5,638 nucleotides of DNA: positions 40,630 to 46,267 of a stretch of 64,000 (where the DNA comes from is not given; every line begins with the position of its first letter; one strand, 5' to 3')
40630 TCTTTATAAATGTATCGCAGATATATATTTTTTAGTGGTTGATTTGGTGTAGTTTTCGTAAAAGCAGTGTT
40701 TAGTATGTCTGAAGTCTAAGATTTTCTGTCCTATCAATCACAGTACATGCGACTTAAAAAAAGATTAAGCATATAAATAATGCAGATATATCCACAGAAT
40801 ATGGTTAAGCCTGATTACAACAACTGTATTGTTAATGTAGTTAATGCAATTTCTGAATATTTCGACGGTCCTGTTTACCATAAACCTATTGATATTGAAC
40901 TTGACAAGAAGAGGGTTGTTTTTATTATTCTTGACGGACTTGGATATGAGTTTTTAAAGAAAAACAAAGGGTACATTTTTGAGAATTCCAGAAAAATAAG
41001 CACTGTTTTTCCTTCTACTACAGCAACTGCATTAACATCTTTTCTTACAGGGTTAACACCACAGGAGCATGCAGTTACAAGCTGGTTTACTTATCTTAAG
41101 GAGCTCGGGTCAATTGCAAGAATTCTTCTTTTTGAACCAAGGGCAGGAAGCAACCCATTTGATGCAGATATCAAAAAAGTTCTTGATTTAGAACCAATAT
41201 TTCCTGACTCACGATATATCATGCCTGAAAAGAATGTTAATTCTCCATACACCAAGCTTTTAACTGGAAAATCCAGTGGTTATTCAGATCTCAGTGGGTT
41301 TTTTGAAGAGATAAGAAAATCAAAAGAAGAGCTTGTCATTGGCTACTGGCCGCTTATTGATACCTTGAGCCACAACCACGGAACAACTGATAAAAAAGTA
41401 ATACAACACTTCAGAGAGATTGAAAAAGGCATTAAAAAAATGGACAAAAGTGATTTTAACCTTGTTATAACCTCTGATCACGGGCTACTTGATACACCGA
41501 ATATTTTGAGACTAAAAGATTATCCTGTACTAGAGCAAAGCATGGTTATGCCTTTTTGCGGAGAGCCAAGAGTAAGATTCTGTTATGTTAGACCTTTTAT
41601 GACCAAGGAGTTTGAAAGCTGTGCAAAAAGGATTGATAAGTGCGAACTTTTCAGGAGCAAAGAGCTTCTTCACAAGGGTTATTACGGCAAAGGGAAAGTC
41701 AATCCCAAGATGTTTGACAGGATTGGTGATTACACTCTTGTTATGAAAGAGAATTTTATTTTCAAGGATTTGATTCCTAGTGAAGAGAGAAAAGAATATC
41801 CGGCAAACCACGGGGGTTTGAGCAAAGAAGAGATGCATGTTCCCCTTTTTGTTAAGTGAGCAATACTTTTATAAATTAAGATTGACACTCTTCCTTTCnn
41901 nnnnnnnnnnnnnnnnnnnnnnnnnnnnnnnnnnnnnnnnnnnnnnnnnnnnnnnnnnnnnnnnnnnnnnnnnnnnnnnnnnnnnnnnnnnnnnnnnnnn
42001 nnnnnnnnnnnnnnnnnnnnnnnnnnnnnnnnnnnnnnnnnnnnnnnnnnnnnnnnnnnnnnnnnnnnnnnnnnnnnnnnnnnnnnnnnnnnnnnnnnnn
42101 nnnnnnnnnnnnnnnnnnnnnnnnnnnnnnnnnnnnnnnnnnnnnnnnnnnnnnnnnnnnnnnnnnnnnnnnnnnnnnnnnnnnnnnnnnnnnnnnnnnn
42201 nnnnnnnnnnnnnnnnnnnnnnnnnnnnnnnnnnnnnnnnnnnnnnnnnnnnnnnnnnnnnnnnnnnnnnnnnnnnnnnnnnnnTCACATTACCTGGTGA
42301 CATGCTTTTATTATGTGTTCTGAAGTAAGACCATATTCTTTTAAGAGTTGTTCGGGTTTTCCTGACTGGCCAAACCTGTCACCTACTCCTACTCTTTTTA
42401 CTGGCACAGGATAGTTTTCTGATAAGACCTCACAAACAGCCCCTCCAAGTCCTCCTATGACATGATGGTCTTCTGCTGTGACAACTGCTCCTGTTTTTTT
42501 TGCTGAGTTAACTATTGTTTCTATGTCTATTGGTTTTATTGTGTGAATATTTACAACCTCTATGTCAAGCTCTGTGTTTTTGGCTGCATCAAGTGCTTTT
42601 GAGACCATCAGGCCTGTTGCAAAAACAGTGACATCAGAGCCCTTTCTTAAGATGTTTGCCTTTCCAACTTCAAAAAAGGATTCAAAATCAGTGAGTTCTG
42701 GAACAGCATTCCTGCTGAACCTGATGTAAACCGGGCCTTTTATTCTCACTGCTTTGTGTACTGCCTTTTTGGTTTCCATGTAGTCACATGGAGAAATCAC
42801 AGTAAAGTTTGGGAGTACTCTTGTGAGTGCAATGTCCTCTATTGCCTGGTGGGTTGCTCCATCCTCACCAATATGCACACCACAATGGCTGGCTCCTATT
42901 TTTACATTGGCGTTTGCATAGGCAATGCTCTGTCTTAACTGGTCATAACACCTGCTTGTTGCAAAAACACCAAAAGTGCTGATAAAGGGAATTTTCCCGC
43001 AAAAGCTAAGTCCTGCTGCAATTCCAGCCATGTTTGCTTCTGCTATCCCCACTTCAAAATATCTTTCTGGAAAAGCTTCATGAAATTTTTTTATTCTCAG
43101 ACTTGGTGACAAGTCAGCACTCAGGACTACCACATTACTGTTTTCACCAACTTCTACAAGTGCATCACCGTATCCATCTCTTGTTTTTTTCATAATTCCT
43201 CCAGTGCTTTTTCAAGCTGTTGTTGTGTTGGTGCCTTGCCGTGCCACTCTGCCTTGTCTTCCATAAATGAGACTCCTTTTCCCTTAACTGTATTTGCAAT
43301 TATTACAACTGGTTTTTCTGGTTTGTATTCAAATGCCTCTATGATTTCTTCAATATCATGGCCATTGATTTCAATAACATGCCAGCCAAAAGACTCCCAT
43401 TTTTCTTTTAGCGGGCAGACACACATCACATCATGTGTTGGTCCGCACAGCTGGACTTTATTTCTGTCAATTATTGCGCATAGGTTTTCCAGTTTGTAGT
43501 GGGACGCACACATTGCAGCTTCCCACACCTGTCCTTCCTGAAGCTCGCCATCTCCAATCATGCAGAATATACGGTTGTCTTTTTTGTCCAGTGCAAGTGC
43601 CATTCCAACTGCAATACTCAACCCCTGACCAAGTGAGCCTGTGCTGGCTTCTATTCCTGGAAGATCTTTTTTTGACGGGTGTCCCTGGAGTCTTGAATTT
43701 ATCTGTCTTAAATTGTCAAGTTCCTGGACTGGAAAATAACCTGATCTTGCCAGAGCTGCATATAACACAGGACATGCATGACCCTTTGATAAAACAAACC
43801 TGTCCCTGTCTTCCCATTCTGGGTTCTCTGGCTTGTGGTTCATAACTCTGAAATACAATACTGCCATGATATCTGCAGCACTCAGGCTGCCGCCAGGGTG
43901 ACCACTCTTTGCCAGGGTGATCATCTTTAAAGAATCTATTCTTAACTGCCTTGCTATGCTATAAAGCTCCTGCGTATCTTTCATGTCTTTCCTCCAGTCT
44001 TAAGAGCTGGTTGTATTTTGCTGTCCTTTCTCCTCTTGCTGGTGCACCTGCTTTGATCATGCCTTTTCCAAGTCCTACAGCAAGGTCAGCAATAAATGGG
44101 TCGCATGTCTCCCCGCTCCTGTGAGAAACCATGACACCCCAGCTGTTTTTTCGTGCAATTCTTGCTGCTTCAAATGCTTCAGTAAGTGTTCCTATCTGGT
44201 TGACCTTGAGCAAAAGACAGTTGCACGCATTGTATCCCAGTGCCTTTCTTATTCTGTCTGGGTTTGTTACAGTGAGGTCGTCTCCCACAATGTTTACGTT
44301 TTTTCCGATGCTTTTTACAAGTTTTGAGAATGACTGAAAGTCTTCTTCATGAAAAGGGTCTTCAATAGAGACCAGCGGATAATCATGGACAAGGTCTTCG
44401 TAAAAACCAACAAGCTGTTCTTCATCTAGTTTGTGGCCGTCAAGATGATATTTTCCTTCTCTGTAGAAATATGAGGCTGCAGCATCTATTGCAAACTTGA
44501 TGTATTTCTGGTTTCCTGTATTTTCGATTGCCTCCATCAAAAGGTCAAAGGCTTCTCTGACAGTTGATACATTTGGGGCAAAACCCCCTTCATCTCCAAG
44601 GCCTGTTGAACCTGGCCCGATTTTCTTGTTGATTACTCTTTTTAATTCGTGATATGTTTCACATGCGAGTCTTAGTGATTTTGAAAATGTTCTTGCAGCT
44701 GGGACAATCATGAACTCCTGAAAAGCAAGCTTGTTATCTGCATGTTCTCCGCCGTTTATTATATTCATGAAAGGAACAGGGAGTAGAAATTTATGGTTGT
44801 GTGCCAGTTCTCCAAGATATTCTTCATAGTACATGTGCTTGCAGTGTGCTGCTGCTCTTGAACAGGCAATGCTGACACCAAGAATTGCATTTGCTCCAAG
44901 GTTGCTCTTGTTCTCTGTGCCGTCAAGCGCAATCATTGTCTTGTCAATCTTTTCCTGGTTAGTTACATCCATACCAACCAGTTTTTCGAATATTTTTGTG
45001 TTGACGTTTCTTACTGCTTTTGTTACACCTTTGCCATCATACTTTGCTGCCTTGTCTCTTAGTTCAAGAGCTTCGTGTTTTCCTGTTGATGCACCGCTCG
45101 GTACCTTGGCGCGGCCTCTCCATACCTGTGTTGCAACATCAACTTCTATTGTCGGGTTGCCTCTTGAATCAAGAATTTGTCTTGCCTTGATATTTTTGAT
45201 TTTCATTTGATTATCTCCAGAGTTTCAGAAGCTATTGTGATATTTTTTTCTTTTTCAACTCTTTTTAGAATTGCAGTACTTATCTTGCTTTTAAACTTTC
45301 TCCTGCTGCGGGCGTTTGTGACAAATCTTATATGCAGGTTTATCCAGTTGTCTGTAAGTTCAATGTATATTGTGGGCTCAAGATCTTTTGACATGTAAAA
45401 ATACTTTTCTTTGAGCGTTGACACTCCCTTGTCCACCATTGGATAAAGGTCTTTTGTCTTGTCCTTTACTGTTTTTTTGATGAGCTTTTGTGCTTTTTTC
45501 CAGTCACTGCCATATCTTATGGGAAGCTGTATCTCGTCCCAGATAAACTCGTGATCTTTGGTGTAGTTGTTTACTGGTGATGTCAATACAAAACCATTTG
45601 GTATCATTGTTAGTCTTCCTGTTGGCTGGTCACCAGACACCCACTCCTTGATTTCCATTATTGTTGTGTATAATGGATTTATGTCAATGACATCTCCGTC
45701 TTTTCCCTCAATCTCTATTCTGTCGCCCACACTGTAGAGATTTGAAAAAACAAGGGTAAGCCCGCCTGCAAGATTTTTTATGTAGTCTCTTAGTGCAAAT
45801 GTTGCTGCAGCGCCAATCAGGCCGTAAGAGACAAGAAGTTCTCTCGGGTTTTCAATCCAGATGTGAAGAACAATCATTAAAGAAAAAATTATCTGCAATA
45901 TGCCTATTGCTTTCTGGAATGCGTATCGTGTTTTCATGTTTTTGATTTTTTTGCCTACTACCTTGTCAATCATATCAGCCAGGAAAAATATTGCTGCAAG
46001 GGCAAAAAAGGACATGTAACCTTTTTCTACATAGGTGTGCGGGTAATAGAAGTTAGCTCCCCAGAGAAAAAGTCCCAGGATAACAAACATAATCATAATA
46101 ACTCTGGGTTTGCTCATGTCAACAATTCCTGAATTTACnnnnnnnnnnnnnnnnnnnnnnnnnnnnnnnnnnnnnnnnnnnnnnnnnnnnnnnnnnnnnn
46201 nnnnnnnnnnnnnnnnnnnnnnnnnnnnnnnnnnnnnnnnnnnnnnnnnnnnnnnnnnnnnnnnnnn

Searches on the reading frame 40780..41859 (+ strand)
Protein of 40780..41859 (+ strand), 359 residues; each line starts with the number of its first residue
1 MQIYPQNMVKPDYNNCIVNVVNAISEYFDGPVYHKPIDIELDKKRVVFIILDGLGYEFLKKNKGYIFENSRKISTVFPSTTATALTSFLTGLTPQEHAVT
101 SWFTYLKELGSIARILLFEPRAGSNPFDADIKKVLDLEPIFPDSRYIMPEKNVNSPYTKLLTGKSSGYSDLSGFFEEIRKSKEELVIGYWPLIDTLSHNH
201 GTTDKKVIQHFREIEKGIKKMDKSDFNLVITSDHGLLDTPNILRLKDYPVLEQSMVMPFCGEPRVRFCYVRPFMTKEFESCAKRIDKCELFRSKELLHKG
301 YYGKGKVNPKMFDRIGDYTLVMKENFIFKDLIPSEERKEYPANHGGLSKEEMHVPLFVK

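Call 73: search_protein_families(library=pfam, proteins=[window:40780-41859:+], max_evalue=0.001)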
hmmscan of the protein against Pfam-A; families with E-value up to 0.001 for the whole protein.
window:40780-41859:+ (359 aa): 2 families
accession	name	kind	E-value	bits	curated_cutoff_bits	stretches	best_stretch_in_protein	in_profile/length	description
PF01663.27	Phosphodiest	-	6.7e-16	59.2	23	2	149-329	122-324/342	Type I phosphodiesterase / nucleotide pyrophosphatase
PF08665.17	PglZ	-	0.00025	21.5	25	0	181-237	112-173/179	PglZ domain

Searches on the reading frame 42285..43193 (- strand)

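Call 73: search_protein_families(library=pfam, proteins=[window:42285-43193:-], max_evalue=0.001)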
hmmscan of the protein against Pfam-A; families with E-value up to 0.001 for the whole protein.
window:42285-43193:- (302 aa): 2 families
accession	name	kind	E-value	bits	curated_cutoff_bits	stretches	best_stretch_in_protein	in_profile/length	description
PF02779.29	Transket_pyr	-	4.4e-42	144.1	27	1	3-165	4-173/174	Transketolase, pyrimidine binding domain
PF02780.25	Transketolase_C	-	3.1e-34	118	25.9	1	177-294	1-124/124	Transketolase, C-terminal domain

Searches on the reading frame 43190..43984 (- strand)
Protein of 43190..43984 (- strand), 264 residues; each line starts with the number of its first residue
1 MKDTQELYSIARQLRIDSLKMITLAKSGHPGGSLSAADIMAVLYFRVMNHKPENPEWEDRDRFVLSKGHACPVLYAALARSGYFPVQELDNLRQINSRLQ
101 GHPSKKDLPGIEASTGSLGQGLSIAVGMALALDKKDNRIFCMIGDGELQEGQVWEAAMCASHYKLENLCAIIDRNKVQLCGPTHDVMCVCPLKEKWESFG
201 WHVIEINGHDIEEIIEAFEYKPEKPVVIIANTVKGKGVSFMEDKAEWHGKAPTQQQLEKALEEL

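Call 73: search_protein_families(library=pfam, proteins=[window:43190-43984:-], max_evalue=0.001)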
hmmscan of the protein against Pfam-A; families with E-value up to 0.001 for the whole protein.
window:43190-43984:- (264 aa): 5 families
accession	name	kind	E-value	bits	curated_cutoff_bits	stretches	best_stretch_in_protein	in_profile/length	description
PF00456.26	Transketolase_N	-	1.9e-60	205.1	22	1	10-258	5-269/334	Transketolase, thiamine diphosphate binding domain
PF13292.11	DXP_synthase_N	-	5.1e-09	36.2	21.2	1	4-177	15-173/274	1-deoxy-D-xylulose-5-phosphate synthase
PF09364.15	XFP_N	-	2.2e-05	23.9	23.7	1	106-217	130-243/364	XFP N-terminal domain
PF02775.26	TPP_enzyme_C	-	3e-05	24.3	21.9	1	114-175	26-82/151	Thiamine pyrophosphate enzyme, C-terminal TPP binding domain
PF00676.26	E1_dh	-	3.7e-05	23.3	22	1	116-218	101-204/300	Dehydrogenase E1 component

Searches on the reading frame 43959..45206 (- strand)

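Call 73: search_protein_families(library=pfam, proteins=[window:43959-45206:-], max_evalue=0.001)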
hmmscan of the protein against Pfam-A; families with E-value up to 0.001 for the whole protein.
window:43959-45206:- (415 aa): 3 families
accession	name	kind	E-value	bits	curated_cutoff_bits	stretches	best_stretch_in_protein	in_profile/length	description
PF00113.28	Enolase_C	-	1.9e-111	372.5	21.5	1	140-407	2-280/296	Enolase, C-terminal TIM barrel domain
PF03952.21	Enolase_N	-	4.8e-55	185.7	35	1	3-130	1-130/131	Enolase, N-terminal domain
PF13378.12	MR_MLE_C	-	6.3e-08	33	29.4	1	227-361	38-153/219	Enolase C-terminal domain-like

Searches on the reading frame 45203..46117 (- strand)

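Call 73: search_protein_families(library=pfam, proteins=[window:45203-46117:-], max_evalue=0.001)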
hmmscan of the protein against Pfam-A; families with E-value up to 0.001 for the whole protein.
window:45203-46117:- (304 aa): 1 family
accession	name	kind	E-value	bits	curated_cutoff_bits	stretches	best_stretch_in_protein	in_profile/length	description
PF00924.24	MS_channel_2nd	-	7.9e-13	48.8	20.2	1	111-187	1-68/68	Mechanosensitive ion channel, beta-domain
